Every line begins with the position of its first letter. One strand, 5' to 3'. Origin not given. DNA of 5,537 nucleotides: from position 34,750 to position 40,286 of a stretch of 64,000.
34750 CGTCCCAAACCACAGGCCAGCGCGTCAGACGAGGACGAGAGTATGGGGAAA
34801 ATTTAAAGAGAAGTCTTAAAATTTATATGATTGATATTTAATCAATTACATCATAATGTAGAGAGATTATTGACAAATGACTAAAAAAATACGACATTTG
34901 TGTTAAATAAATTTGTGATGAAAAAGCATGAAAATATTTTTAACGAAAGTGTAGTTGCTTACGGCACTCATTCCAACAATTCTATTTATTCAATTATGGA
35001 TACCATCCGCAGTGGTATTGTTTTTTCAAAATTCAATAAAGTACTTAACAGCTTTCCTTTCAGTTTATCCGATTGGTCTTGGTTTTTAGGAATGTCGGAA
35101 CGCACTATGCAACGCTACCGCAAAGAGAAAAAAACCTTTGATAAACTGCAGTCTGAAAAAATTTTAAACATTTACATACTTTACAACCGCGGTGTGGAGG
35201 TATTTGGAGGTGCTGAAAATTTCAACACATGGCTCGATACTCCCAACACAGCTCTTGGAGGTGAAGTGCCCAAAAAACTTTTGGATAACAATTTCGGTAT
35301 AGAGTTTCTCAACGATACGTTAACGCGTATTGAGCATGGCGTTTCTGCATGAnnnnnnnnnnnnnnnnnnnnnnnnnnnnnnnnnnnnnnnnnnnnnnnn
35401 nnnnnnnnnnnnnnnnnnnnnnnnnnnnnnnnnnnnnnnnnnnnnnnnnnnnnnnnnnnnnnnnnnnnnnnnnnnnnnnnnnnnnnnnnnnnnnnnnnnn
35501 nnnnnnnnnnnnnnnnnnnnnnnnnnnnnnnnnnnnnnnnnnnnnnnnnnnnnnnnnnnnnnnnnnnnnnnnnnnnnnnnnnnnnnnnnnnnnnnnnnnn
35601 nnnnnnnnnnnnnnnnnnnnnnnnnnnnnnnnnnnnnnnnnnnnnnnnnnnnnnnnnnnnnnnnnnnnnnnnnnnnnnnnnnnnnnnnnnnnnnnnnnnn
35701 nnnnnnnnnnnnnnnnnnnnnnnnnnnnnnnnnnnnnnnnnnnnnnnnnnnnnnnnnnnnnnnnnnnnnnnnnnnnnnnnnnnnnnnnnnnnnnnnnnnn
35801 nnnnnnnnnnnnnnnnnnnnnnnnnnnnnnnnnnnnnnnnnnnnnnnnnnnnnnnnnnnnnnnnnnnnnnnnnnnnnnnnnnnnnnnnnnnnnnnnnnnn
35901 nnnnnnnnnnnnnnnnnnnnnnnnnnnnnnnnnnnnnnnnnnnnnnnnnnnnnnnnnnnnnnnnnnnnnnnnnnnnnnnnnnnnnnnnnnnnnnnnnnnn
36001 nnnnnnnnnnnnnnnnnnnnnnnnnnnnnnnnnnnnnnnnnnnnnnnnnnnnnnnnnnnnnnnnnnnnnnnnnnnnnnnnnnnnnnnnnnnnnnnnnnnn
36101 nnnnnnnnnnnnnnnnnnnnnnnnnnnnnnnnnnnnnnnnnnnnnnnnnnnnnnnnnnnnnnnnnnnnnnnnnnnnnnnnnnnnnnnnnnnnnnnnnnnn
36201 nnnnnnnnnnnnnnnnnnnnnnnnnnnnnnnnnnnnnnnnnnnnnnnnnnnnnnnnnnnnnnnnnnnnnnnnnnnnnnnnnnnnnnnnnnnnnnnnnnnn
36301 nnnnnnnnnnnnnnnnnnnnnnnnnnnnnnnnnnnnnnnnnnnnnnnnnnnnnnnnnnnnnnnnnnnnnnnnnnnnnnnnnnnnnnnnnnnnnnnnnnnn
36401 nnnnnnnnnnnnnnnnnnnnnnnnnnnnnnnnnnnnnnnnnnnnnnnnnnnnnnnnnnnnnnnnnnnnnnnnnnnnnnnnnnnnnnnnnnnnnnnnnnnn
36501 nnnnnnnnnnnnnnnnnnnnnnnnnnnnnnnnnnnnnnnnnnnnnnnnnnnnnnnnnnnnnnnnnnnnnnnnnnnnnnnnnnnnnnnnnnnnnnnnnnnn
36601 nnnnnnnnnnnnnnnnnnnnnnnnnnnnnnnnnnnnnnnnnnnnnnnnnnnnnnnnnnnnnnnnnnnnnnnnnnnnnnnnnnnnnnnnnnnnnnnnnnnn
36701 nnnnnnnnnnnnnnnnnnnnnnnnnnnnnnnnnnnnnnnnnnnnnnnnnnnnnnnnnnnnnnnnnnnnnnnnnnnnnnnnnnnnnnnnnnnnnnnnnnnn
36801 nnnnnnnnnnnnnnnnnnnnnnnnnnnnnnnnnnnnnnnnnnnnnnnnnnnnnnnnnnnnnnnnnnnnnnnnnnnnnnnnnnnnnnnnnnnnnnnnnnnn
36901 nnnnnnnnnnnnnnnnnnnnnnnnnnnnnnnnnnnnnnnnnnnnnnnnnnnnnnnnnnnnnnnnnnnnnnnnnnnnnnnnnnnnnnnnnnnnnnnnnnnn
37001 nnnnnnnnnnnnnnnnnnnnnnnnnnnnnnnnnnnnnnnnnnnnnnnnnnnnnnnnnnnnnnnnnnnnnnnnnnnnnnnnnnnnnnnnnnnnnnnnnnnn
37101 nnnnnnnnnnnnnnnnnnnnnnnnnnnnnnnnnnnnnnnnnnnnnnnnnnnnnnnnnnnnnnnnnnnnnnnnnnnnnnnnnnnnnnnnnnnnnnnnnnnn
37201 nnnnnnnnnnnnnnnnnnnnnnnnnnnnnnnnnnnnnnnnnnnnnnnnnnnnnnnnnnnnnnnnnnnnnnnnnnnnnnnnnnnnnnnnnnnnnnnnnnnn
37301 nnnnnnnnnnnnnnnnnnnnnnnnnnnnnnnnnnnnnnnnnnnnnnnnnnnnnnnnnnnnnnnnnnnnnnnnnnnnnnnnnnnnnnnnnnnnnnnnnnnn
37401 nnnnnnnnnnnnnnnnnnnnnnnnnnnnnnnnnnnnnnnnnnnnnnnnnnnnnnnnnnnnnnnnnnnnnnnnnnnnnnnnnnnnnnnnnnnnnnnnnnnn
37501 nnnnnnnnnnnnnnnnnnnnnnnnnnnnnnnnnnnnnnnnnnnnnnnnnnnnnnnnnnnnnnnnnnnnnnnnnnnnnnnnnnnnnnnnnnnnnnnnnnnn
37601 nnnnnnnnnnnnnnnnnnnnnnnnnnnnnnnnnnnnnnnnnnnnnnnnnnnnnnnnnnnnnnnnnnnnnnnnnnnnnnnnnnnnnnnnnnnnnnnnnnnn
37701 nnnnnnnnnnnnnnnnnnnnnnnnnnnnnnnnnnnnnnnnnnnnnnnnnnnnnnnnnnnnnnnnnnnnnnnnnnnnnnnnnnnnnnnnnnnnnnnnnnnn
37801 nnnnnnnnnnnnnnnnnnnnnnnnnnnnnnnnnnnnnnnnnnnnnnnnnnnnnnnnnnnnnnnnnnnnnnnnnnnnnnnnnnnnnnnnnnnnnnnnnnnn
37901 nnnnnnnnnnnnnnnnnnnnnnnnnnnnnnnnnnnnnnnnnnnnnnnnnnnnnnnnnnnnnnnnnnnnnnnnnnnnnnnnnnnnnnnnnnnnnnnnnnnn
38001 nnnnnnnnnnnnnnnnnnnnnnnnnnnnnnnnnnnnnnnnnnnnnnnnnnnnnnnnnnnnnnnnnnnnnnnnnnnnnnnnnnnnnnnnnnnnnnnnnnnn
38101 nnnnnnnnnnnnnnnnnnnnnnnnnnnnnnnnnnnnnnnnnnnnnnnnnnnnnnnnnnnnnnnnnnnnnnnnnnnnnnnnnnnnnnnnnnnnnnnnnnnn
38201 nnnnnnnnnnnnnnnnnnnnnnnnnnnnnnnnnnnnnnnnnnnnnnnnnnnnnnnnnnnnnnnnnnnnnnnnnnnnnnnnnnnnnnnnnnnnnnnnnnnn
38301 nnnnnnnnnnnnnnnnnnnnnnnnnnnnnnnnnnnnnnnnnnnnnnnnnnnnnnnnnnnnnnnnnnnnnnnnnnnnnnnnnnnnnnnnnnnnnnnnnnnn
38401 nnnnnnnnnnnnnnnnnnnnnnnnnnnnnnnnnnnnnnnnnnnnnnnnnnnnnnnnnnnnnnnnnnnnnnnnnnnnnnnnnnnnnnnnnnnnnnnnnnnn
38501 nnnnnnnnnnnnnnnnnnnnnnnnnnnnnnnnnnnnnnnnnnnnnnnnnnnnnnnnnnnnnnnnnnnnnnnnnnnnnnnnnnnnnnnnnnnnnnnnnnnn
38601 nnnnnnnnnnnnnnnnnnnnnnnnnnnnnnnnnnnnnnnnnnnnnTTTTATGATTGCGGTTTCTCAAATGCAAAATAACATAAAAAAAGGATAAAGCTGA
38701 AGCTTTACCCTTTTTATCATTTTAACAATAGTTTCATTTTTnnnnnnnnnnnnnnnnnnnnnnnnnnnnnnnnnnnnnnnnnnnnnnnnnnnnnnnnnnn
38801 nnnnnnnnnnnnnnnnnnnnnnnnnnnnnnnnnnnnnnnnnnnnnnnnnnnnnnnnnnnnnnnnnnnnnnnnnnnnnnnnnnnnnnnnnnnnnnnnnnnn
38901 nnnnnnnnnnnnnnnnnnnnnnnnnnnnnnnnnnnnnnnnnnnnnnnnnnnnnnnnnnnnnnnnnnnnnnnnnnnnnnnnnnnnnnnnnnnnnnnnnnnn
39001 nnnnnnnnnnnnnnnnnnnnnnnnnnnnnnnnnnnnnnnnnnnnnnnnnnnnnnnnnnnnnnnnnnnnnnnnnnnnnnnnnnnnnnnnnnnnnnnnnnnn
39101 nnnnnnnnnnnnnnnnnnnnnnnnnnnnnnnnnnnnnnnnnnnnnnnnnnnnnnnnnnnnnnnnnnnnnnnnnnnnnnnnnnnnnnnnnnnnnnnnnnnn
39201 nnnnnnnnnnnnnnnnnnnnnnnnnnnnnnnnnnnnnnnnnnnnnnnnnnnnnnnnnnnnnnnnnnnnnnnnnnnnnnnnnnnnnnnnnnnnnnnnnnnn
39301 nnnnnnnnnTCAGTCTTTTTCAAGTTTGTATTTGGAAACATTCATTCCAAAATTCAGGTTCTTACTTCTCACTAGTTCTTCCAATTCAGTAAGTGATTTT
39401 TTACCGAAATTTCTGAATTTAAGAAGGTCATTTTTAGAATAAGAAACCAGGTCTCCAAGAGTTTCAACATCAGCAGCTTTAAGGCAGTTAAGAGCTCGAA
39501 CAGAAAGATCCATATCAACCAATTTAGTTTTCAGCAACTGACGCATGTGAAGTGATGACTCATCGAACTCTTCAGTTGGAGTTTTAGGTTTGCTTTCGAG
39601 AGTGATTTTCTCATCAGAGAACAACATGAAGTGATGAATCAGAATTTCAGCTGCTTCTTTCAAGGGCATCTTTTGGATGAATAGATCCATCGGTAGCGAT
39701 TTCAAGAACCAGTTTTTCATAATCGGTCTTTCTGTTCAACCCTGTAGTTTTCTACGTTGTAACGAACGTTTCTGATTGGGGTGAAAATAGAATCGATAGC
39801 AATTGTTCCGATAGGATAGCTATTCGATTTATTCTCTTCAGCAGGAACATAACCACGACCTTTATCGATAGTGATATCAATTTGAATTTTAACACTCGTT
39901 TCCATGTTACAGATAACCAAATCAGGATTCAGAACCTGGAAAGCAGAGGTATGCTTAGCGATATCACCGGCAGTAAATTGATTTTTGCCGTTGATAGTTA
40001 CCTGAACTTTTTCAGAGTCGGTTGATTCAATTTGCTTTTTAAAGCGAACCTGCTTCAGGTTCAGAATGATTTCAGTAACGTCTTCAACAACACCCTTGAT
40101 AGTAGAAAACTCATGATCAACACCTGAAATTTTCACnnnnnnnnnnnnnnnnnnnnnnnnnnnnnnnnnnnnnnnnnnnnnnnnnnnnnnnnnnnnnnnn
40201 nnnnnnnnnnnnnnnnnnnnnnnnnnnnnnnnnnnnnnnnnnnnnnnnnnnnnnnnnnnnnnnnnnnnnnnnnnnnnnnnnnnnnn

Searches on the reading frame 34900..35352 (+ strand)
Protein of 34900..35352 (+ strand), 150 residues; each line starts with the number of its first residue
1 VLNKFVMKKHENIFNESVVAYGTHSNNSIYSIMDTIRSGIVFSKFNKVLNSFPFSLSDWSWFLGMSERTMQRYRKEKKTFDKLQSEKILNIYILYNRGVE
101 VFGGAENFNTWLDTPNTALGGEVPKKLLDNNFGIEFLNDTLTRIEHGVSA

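Call 3: search_protein_families(library=pfam, proteins=[window:34900-35352:+], max_evalue=0.01)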
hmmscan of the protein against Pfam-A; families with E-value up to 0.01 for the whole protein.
window:34900-35352:+ (150 aa): 2 families
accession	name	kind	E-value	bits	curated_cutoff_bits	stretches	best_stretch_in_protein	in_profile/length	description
PF09722.15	Xre_MbcA_ParS_C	-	1.7e-12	47.6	24.5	1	99-147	3-51/51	Antitoxin Xre/MbcA/ParS C-terminal toxin-binding domain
PF20432.4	Xre-like-HTH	-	1e-07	32.6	25.8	1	34-90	4-60/63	Antitoxin Xre-like helix-turn-helix domain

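Call 4: search_protein_families(library=ncbifam, proteins=[window:34900-35352:+], max_evalue=0.01)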
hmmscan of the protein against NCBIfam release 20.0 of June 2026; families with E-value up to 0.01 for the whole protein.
window:34900-35352:+ (150 aa): 2 families
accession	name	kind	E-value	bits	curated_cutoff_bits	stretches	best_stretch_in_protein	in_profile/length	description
NF049845.1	Xre_ParS_antitoxin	subfamily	7.8e-34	116.2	90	1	39-150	1-112/112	type II RES/Xre toxin-antitoxin system antitoxin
TIGR02293.1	TAS_TIGR02293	hypoth_equivalog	1e-17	64.1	57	1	27-150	10-133/133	putative toxin-antitoxin system antitoxin component, TIGR02293 family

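Call 6: search_solved_structures(query=window:34900-35352:+, max_evalue=0.01, show_alignments=3)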
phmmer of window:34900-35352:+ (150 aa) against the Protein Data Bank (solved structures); distinct sequences matched with E-value up to 0.01: 1.
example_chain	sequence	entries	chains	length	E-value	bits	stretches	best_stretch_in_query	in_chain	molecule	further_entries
8gug_B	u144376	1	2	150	1.6e-05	28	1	36-148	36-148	DUF2384 domain-containing protein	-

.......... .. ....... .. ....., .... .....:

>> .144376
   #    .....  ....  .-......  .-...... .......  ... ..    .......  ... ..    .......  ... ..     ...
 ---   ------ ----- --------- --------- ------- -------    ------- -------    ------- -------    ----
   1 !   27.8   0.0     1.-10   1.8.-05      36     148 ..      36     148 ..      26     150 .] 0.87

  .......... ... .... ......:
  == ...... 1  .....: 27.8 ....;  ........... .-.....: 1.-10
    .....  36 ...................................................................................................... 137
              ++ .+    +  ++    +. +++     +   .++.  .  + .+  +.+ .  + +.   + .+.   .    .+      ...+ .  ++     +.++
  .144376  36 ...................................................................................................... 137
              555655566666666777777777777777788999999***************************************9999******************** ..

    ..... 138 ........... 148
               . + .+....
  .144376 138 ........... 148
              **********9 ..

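Call 18: list_cluster_members(proteins=[P0001, window:34900-35352:+, window:32341-33918:+, window:37515-38645:-])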
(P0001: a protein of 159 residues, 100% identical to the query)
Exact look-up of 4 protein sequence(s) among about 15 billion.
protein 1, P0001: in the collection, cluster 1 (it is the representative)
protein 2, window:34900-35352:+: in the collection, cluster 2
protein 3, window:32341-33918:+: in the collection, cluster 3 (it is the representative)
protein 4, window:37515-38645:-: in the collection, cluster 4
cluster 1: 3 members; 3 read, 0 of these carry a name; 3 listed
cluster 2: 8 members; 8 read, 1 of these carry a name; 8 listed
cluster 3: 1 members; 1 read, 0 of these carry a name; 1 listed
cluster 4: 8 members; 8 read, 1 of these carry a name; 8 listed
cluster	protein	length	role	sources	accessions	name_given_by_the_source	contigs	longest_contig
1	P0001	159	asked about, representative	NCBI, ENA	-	-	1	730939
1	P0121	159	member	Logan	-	-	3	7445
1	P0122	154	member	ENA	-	-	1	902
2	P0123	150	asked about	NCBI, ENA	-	-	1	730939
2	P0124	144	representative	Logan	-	-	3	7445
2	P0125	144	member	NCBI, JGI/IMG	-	putative toxin-antitoxin system antitoxin component (TIGR02293 family)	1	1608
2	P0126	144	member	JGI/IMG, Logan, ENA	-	-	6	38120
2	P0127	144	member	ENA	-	-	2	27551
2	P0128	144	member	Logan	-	-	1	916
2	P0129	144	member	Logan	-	-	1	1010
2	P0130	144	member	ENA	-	-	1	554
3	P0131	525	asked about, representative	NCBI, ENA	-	-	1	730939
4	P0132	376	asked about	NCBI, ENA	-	-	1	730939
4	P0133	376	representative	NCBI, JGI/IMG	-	carbamoyl-phosphate synthase small subunit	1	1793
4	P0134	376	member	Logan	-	-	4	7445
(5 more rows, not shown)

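Call 40: search_protein_families(library=padloc, proteins=[window:34918-35352:+], max_evalue=0.01)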
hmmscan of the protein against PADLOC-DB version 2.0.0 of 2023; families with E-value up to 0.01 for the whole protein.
window:34918-35352:+ (144 aa): 0 families

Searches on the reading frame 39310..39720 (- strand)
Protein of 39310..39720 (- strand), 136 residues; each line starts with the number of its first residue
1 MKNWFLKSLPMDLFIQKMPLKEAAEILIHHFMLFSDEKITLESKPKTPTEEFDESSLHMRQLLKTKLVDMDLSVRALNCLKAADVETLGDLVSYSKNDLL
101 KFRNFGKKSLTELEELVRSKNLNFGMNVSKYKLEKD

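Call 53: search_protein_families(library=pfam, proteins=[window:39310-39720:-], max_evalue=0.001)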
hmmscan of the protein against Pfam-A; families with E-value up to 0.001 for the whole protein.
window:39310-39720:- (136 aa): 1 family
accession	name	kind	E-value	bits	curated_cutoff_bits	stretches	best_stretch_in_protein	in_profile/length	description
PF03118.21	RNA_pol_A_CTD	-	5.8e-23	80.8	23.8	1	56-116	4-64/67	Bacterial RNA polymerase, alpha chain C terminal domain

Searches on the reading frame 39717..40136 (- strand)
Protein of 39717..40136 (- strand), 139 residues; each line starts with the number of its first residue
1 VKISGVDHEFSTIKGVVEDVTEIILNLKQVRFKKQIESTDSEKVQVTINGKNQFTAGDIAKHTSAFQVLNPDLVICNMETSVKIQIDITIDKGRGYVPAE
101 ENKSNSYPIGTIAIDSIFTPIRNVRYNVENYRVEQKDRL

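Call 53: search_protein_families(library=pfam, proteins=[window:39717-40136:-], max_evalue=0.001)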
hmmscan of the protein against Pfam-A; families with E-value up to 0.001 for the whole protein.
window:39717-40136:- (139 aa): 1 family
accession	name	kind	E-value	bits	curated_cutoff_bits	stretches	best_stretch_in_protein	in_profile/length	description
PF01000.31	RNA_pol_A_bac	-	1.3e-31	109.7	33.9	1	2-119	2-119/119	RNA polymerase Rpb3/RpoA insert domain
